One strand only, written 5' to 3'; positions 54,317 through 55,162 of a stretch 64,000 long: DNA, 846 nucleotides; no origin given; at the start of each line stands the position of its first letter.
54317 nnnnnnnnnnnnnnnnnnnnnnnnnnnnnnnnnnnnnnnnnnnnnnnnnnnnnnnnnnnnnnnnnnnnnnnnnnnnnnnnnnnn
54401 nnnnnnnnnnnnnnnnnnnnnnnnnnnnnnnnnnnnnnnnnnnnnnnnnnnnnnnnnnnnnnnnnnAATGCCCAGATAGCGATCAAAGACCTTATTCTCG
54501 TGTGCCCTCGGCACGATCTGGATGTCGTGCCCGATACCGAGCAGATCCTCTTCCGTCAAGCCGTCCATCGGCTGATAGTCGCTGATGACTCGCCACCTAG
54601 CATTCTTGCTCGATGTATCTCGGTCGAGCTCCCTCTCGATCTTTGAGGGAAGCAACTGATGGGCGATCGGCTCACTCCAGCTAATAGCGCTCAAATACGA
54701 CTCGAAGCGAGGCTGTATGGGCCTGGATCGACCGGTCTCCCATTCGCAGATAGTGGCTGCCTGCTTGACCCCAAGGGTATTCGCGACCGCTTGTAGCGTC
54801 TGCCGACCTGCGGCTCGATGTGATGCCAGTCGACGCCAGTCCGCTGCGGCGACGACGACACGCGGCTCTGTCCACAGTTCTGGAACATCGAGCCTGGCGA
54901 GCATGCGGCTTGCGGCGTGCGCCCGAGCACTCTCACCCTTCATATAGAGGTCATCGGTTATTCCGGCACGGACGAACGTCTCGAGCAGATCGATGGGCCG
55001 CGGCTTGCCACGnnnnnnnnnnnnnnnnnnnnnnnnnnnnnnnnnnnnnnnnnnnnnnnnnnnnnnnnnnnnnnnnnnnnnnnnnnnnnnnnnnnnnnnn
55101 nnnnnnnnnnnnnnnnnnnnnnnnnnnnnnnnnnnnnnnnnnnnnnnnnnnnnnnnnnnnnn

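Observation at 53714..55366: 551-aa intein in gyrB with a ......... endonuclease and an embedded XRE-type HTH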

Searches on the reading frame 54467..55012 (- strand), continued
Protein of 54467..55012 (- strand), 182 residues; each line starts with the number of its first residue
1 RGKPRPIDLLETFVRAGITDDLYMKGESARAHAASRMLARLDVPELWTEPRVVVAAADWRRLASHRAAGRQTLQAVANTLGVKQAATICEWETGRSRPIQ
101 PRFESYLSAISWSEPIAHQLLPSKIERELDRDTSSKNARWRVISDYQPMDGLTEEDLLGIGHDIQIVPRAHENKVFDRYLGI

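Call 86: fold_search(model_id=the predicted structure, library=viral)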
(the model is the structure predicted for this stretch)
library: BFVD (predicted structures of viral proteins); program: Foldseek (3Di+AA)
matches with E <= 10: 702; with E <= 0.001: 0
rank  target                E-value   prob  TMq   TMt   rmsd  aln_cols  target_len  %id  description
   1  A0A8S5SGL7            1.0e-02  1.00  0.37  0.23   3.6        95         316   22  Repressor protein CI [Siphoviridae sp. ctzyE57]
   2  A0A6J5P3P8            1.5e-02  1.00  0.29  0.44  10.6       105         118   21  HTH_XRE domain containing protein [uncultured Caudovirales phage]
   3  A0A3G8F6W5            1.7e-02  1.00  0.29  0.59  11.3        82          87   24  Putative cI-like repressor [Streptococcus phage CHPC663]
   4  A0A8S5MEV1            2.0e-02  1.00  0.28  0.42  13.4        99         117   25  Helix-turn-helix domain protein [Siphoviridae sp. ctS1E53]
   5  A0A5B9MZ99            4.1e-02  1.00  0.28  0.54  13.8       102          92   20  (no name in the UniProt tables at hand)
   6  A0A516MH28            4.9e-02  1.00  0.28  0.59   2.5        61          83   21  (no name in the UniProt tables at hand)
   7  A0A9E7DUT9            4.9e-02  0.99  0.27  0.61  11.5        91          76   20  HTH cro/C1-type domain-containing protein [Enterococcus phage vB_OCPT_CCS1]
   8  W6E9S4                5.2e-02  1.00  0.31  0.67   5.6        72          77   22  Uncharacterized protein [Rhizobium phage vB_RglS_P106B]
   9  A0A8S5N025            5.2e-02  0.92  0.30  0.39  11.6       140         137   14  Helix-turn-helix domain protein [Siphoviridae sp. ctAUQ2]
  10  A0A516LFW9            6.2e-02  1.00  0.28  0.65   1.3        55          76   27  (no name in the UniProt tables at hand)
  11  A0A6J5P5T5            6.6e-02  1.00  0.27  0.65   3.6        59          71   30  HTH_XRE domain containing protein [uncultured Caudovirales phage]
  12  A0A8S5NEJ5            7.0e-02  1.00  0.31  0.46   7.6        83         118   22  Helix-turn-helix XRE-family like protein [Myoviridae sp. cte0p10]
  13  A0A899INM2            7.4e-02  0.95  0.27  0.41   6.3        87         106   21  (no name in the UniProt tables at hand)
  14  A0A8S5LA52            8.3e-02  0.72  0.27  0.36  15.2       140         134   16  HTH cro/C1-type domain-containing protein [Siphoviridae sp. ctFNZ2]
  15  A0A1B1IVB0            9.3e-02  1.00  0.28  0.65   1.3        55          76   27  (no name in the UniProt tables at hand)
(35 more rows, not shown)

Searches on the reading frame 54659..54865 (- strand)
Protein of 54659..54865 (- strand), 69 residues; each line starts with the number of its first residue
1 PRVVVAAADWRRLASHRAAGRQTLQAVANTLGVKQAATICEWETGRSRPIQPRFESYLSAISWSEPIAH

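Call 77: search_solved_structures(query=A3, max_evalue=1, show_alignments=2)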
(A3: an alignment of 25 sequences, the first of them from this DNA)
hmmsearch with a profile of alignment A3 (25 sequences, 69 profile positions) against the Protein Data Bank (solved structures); distinct sequences matched with E-value up to 1: 34.
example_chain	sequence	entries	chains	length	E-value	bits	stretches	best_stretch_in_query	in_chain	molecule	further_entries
4yg4_A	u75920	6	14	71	2.4e-06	30.7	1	17-63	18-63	Antitoxin HipB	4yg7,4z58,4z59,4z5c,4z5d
4yg1_A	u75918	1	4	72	2.6e-06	30.6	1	17-63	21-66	Antitoxin HipB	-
4z5h_A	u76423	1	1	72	3.3e-06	30.3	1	17-63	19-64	Antitoxin HipB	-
2wiu_B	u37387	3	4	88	4.3e-06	29.9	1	17-63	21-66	HTH-TYPE TRANSCRIPTIONAL REGULATOR HIPB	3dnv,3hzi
5k98_B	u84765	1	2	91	4.7e-06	29.8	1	17-63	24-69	Antitoxin HipB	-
6af3_B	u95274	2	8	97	0.00014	25.1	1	10-63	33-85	HigA antitoxin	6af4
8tac_A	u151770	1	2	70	0.00026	24.2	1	14-51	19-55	DBP48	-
9vt3_A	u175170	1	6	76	0.0011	22.2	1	13-46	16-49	Aca3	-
8bny_A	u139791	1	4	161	0.0018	21.4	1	12-53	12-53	Immunity repressor protein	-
1adr_A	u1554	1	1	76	0.0027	20.9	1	12-50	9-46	P22 C2 REPRESSOR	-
3jxb_C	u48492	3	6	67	0.0028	20.9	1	12-50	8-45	Repressor protein C2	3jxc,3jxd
2r1j_L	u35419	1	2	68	0.0028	20.8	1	12-50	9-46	Repressor protein C2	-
2mez_A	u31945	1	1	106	0.0046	20.2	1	9-54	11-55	Multiprotein Bridging Factor (MBP-like)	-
2rb4_A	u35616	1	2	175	0.0057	19.9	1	12-65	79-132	ATP-dependent RNA helicase DDX25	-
3f6w_A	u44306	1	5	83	0.011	18.9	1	12-62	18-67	XRE-family like protein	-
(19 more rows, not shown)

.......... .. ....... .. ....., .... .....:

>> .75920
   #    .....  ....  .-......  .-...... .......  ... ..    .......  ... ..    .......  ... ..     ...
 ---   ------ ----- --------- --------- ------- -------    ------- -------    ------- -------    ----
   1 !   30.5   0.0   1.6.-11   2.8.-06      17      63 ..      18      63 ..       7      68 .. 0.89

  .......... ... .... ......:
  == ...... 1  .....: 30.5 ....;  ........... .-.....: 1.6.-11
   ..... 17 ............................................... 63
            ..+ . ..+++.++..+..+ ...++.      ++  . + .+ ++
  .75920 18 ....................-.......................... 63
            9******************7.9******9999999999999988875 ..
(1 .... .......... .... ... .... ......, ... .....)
